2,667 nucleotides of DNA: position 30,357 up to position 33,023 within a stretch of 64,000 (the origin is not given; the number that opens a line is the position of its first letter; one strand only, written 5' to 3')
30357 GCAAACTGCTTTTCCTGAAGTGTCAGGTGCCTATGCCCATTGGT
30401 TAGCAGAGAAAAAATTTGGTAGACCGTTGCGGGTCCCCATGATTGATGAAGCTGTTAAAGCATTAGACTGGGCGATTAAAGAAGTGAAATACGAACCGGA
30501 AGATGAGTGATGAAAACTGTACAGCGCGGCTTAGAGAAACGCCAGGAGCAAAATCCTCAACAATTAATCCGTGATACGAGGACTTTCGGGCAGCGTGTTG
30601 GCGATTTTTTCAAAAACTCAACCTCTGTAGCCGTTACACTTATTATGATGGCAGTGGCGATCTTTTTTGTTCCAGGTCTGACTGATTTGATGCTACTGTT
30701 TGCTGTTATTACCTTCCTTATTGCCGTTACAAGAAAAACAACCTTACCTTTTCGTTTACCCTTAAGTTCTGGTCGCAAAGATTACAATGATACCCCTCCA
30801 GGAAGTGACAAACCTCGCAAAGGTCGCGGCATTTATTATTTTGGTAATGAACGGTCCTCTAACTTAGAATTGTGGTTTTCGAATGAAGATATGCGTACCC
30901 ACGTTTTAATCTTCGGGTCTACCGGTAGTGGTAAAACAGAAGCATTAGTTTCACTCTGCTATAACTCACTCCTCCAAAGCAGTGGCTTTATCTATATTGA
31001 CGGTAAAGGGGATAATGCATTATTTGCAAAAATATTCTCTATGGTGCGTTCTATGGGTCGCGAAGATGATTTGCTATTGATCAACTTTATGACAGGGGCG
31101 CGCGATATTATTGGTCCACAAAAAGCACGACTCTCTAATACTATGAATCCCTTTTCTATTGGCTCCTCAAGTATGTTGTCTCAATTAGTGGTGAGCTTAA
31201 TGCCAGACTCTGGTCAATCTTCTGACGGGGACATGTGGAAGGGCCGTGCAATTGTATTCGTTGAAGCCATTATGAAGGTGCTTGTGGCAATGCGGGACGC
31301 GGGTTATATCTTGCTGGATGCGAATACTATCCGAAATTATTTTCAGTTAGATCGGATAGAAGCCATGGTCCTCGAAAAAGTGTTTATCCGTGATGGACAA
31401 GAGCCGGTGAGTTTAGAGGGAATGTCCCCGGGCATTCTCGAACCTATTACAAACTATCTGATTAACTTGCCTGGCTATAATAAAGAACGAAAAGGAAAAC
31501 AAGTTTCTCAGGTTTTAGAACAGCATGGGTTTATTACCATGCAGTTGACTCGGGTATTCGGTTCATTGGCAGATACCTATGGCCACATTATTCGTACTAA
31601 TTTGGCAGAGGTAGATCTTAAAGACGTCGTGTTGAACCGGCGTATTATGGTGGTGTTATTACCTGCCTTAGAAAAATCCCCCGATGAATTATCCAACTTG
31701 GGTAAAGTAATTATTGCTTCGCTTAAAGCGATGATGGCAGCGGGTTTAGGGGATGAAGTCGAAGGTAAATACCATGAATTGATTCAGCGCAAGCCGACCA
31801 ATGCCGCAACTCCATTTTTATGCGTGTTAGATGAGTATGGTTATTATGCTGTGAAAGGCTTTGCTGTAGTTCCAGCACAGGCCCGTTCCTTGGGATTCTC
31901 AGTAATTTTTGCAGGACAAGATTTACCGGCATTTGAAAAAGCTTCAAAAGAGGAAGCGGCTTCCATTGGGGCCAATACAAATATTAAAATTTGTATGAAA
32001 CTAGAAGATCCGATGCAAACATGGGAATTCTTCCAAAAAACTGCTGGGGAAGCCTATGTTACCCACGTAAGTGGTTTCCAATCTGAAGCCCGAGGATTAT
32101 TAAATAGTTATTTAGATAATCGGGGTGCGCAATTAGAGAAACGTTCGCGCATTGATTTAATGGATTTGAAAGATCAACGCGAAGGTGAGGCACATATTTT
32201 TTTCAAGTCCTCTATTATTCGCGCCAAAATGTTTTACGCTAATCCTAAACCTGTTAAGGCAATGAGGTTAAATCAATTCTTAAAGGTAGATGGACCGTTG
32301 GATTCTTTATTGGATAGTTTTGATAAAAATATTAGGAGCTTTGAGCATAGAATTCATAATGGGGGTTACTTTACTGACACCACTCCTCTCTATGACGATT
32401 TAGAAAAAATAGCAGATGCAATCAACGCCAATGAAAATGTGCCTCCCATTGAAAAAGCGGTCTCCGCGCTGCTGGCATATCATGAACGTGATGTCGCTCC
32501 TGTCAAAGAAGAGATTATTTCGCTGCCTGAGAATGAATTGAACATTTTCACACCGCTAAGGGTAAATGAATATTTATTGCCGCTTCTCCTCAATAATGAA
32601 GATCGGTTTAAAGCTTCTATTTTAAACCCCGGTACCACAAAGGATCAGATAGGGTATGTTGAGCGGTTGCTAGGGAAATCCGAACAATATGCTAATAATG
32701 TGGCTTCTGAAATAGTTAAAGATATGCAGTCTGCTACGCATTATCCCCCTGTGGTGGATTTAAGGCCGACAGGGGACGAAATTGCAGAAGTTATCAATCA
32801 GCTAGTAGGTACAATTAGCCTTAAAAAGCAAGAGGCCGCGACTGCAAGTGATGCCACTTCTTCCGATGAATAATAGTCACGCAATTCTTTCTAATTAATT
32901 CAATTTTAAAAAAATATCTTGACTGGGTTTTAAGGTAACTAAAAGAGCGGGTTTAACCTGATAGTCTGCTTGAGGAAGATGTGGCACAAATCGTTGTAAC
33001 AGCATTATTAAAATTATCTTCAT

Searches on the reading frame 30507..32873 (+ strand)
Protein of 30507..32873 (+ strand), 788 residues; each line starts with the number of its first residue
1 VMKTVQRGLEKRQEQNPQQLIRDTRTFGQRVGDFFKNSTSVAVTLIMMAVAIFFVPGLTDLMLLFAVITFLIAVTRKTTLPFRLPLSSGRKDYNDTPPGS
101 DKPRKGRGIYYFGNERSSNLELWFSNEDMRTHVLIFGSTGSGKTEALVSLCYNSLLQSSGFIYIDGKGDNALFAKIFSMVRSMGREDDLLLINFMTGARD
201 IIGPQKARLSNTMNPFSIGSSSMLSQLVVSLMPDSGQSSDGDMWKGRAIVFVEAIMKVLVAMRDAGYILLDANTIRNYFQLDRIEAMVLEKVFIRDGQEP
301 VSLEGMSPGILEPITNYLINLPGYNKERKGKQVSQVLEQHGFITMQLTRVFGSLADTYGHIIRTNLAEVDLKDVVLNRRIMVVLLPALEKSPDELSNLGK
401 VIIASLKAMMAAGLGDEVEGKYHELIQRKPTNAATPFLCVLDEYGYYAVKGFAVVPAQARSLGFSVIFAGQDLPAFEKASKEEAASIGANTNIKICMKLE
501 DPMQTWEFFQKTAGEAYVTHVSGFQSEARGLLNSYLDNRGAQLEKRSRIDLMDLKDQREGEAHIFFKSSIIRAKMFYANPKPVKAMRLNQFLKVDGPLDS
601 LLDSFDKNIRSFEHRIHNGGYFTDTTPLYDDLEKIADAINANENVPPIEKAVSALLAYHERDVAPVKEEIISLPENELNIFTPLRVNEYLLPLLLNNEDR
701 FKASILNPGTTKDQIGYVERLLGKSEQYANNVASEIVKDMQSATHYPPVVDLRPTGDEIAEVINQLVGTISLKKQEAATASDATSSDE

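Call 5: search_protein_families(library=pfam, proteins=[window:30507-32873:+])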
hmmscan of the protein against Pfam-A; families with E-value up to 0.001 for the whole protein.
window:30507-32873:+ (788 aa): 4 families
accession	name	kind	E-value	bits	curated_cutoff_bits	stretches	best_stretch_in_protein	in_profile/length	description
PF12696.13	TraG-D_C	-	4.8e-07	30.2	22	1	436-534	1-98/126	TraM recognition site of TraD and TraG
PF10412.15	TrwB_AAD_bind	-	0.00015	21.2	20.5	0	127-261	12-126/387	Type IV secretion-system coupling protein DNA-binding domain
PF01580.24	FtsK_SpoIIIE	-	0.00041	20.3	24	1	111-166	21-79/221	FtsK/SpoIIIE family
PF01935.23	DUF87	-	0.00042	20.9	23.2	0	126-155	19-48/220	Helicase HerA, central domain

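Call 19: search_protein_families(library=ncbifam, proteins=[window:30507-32870:+])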
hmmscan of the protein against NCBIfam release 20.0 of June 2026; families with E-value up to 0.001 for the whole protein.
window:30507-32870:+ (788 aa): 6 families
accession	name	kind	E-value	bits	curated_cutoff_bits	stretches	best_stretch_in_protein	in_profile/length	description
NF041447.1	TrbC_conju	equivalog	5.5e-110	368.8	800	1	28-602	12-600/685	F-type conjugative transfer protein TrbC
TIGR03743.1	SXT_TraD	subfamily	7.6e-14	51.1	366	1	101-193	148-238/636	conjugative transfer system coupling protein TraD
NF045973.1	conju_CD1115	equivalog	1.1e-09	37.7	250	1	428-567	291-423/442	VirD4-like conjugal transfer protein, CD1115 family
NF041017.1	DNA_import_CedB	equivalog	1.2e-06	27.5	700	1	108-169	253-315/590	DNA import protein CedB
TIGR03754.1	conj_TOL_TraD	equivalog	6.6e-06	24.9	647.55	1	118-192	168-242/643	type IV conjugative transfer system coupling protein TraD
NF053655.1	CedD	equivalog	0.00024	19.9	600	1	122-178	213-269/527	DNA-translocating ATPase CedD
